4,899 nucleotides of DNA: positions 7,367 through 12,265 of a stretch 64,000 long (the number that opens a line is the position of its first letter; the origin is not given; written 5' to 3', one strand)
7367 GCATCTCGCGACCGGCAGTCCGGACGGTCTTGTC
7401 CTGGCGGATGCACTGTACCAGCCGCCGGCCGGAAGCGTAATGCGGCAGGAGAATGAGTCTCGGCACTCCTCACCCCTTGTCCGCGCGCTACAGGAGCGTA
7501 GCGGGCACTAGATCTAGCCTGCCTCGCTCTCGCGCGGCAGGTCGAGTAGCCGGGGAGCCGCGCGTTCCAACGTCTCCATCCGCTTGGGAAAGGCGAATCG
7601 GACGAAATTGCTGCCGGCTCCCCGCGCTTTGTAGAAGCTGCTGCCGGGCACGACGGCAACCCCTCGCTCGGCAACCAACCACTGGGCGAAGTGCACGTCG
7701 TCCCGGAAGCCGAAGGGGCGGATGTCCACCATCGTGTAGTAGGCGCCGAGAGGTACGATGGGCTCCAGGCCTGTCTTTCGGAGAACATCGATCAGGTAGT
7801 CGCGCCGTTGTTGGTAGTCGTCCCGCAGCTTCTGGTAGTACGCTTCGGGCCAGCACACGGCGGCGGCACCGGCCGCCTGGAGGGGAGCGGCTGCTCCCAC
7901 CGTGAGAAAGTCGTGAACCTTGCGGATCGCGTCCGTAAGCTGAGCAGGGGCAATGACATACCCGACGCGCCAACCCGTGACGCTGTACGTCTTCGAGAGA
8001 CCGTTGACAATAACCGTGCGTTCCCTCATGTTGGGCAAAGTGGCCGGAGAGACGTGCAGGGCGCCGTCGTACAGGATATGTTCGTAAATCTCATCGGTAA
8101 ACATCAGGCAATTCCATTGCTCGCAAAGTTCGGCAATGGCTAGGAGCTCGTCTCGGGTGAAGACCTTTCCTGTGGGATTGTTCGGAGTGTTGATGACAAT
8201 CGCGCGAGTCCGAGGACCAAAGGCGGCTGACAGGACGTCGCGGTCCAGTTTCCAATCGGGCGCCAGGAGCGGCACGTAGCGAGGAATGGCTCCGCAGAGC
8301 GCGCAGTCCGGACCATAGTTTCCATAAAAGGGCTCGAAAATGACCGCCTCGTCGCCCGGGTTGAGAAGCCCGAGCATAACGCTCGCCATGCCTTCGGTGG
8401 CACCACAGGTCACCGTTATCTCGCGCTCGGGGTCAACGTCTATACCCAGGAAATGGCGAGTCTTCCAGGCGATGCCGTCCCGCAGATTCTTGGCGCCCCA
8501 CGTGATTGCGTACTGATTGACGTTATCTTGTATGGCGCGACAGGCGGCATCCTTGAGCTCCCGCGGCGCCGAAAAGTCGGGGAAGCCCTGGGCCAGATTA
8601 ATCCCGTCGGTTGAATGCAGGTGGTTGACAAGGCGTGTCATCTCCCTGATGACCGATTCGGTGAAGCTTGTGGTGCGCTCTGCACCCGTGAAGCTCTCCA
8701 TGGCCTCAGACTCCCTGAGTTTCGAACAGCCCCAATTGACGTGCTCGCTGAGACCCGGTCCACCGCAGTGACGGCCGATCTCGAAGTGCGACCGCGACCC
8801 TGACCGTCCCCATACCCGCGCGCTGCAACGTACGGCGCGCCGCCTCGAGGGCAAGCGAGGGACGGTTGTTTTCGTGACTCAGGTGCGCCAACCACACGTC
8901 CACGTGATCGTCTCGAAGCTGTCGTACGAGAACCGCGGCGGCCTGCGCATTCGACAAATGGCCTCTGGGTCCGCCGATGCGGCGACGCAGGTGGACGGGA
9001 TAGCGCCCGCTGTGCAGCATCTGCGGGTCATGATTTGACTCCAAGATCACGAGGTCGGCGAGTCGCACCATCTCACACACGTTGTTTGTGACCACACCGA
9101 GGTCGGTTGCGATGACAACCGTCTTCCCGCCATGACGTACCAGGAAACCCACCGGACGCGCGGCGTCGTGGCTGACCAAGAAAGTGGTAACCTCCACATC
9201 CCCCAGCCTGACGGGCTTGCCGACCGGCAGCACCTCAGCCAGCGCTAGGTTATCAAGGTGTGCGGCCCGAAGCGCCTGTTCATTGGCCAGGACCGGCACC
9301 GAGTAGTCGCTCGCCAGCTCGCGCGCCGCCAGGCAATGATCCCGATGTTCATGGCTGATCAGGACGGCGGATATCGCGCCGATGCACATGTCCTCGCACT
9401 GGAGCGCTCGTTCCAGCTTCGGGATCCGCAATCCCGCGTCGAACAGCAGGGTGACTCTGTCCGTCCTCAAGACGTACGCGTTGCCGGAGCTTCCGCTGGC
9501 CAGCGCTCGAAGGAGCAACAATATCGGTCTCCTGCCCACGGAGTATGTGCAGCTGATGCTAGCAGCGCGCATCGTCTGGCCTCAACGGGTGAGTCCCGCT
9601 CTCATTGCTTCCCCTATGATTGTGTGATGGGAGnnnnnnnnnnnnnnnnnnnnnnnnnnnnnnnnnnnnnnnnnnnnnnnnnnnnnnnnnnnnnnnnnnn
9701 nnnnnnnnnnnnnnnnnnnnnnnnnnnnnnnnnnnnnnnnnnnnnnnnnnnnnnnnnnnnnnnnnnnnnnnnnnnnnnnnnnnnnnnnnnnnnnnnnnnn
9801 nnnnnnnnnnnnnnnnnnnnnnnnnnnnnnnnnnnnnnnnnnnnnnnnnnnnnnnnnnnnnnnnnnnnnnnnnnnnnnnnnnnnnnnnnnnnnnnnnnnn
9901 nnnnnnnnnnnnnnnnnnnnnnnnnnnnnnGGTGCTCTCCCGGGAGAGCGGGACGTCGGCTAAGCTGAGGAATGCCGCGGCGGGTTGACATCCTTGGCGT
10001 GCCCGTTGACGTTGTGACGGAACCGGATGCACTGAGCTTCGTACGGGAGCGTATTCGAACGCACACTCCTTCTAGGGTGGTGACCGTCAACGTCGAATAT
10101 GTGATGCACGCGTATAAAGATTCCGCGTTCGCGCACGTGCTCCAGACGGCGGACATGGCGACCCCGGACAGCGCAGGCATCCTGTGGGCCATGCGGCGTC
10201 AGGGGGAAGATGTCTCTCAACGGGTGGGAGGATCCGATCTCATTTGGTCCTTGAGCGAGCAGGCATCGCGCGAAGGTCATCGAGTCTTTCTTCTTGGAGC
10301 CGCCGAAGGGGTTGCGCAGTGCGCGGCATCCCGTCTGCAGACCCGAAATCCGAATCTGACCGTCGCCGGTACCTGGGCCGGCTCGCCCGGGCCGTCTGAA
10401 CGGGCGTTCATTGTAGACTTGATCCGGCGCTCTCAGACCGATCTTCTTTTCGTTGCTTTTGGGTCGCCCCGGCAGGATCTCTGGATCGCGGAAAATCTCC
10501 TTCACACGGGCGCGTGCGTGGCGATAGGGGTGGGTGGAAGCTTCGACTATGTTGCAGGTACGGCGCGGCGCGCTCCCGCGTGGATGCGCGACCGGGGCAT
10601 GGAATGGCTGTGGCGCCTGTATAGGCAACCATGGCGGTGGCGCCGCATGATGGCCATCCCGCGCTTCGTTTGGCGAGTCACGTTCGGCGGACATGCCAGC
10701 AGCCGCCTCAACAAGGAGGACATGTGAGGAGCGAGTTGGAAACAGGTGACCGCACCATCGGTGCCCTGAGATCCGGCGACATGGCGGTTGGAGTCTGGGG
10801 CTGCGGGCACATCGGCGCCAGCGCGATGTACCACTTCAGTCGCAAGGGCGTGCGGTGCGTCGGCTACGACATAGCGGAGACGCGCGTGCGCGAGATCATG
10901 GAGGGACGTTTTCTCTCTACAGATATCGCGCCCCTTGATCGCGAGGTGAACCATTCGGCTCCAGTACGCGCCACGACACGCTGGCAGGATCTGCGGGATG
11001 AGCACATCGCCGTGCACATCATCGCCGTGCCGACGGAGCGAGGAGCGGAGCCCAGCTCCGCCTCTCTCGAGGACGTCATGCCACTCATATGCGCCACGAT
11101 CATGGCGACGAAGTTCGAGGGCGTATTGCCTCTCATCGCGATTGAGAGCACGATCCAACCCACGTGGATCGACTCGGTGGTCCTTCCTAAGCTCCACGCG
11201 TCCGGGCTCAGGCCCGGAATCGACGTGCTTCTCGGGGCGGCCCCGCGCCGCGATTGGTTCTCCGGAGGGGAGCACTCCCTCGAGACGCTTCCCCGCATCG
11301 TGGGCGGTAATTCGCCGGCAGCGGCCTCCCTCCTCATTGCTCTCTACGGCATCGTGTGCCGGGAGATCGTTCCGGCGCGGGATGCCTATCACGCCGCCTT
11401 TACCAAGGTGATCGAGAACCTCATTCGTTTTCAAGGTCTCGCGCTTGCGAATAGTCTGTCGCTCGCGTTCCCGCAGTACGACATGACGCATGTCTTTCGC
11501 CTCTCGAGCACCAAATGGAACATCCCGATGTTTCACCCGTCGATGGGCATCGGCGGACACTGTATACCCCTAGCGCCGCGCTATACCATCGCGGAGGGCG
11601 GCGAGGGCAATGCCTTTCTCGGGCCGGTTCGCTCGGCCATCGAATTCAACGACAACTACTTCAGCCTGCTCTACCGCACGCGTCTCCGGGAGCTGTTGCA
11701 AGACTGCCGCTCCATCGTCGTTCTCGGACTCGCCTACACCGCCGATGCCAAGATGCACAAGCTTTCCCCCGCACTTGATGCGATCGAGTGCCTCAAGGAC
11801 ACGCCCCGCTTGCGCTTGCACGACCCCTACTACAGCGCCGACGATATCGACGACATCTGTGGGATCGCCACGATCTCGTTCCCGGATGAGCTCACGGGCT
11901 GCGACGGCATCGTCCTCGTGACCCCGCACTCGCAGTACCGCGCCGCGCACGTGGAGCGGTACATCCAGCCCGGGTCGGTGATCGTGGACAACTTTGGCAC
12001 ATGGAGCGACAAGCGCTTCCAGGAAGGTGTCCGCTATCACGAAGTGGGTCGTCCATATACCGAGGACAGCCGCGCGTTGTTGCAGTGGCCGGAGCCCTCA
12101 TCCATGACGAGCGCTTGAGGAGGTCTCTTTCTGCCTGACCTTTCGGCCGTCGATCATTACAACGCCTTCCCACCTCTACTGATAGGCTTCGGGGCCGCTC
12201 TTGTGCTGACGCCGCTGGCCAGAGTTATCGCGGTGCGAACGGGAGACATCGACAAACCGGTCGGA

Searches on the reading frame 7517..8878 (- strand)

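Call 20: search_protein_families(library=ncbifam, max_evalue=1e-15, proteins=[window:7517-8878:-])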
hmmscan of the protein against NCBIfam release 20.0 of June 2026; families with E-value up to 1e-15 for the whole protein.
window:7517-8878:- (454 aa): 50 families (the best 25 are shown)
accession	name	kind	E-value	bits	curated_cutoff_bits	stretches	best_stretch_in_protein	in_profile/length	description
NF005855.0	PRK07777.1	equivalog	3.5e-118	395.3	553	1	67-447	8-387/391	pyridoxal phosphate-dependent aminotransferase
NF006488.0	PRK08912.1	equivalog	4.2e-116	388.1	498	1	72-447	11-383/387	aminotransferase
NF006569.0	PRK09082.1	subfamily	1.8e-106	356.5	420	1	79-445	22-384/386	methionine aminotransferase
NF009079.0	PRK12414.1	subfamily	2.6e-88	296.6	481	1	90-446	29-383/384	methionine aminotransferase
NF041364.1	GntC_guanitoxin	equivalog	2.9e-87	292.9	415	1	93-444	1-353/356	guanitoxin biosynthesis PLP-dependent (S)-gamma-hydroxy-L-arginine cyclodehydratase GntC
NF005817.0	PRK07683.1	equivalog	3.9e-79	266.1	575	1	71-444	11-377/387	aminotransferase A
NF041091.1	asp_aminotase_Arch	equivalog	3.4e-78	263.1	550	1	73-444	8-371/376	aspartate aminotransferase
NF005816.0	PRK07682.1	equivalog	6.7e-74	248.8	620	1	67-444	8-379/390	aminotransferase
NF005588.0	PRK07309.1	equivalog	3.5e-71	240.2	576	1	75-447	17-385/391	pyridoxal phosphate-dependent aminotransferase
NF004770.0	PRK06108.1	subfamily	5.5e-68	229.6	422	1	66-446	14-390/396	pyridoxal phosphate-dependent aminotransferase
NF006229.0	PRK08361.1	equivalog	3.4e-64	217.3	624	1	66-443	11-383/391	aspartate aminotransferase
NF006230.0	PRK08363.1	equivalog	5.5e-60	203.2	534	1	101-445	44-389/398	alanine aminotransferase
NF005744.0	PRK07568.1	subfamily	1.4e-59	201.9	389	1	67-441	5-383/398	pyridoxal phosphate-dependent aminotransferase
NF005601.0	PRK07337.1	equivalog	2.7e-59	201.2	496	1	68-446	11-390/394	pyridoxal phosphate-dependent aminotransferase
NF006756.0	PRK09276.1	subfamily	3.7e-59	200.6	507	1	88-445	29-383/387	LL-diaminopimelate aminotransferase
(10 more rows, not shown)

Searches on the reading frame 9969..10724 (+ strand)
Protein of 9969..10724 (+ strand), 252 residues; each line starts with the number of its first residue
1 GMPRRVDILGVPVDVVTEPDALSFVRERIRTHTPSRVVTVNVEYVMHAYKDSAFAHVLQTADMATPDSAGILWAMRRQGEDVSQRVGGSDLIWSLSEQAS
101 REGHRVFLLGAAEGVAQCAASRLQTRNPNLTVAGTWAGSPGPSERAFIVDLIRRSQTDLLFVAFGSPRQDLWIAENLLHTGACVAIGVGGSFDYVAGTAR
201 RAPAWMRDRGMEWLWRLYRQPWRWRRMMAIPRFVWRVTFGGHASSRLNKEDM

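Call 20: search_protein_families(library=ncbifam, max_evalue=1e-15, proteins=[window:9969-10724:+])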
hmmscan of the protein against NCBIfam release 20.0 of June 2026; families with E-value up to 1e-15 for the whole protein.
window:9969-10724:+ (252 aa): 4 families
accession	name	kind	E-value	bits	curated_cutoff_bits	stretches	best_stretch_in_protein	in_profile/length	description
TIGR00696.1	wecG_tagA_cpsF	superfamily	1.1e-46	158.9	69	1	57-233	2-178/178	WecB/TagA/CpsF family glycosyltransferase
NF041872.1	EPS_EpsA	equivalog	8.2e-41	140.1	500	1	5-228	17-244/265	exopolysaccharide biosynthesis glycosyltransferase EpsA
NF041710.1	UDPacetylman_taseTarA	equivalog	8.8e-39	133.4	350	1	4-238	7-241/247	N-acetylglucosaminyldiphosphoundecaprenol N-acetyl-beta-D-mannosaminyltransferase TarA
NF002980.1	PRK03692.1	equivalog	5.5e-37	127.5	323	1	22-234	21-232/240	lipopolysaccharide N-acetylmannosaminouronosyltransferase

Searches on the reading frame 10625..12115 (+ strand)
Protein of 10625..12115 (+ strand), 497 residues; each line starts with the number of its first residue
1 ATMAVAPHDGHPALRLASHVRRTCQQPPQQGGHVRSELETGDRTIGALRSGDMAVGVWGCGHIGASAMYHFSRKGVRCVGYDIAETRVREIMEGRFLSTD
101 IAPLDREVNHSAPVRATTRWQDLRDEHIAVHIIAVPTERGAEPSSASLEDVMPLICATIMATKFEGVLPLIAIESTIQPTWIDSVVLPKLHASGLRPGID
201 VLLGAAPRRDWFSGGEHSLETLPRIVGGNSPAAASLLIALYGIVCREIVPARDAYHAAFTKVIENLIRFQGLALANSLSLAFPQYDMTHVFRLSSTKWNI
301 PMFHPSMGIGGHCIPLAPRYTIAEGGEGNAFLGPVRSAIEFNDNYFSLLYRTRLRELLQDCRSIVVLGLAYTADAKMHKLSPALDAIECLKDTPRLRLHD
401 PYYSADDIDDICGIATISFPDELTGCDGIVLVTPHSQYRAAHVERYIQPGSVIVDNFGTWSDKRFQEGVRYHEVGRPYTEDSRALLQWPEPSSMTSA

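Call 21: search_protein_families(library=ncbifam, max_evalue=1e-15, proteins=[window:10625-12115:+])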
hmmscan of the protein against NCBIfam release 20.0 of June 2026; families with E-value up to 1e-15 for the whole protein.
window:10625-12115:+ (497 aa): 4 families
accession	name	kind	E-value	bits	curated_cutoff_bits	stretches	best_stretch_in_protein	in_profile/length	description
TIGR03026.1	NDP-sugDHase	subfamily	3.2e-48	164.5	189.8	1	53-455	1-410/413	nucleotide sugar dehydrogenase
NF040825.1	UDPMaNacDH_Arch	equivalog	7.7e-34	117.2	750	1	53-444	1-383/418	UDP-N-acetyl-D-mannosamine dehydrogenase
NF011729.0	PRK15182.1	equivalog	8.3e-19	67.6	592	1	54-441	8-394/425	Vi polysaccharide biosynthesis UDP-N-acetylglucosamine C-6 dehydrogenase TviB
NF008286.0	PRK11064.1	equivalog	2.2e-16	59.4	459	0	55-460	6-419/420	UDP-N-acetyl-D-mannosamine dehydrogenase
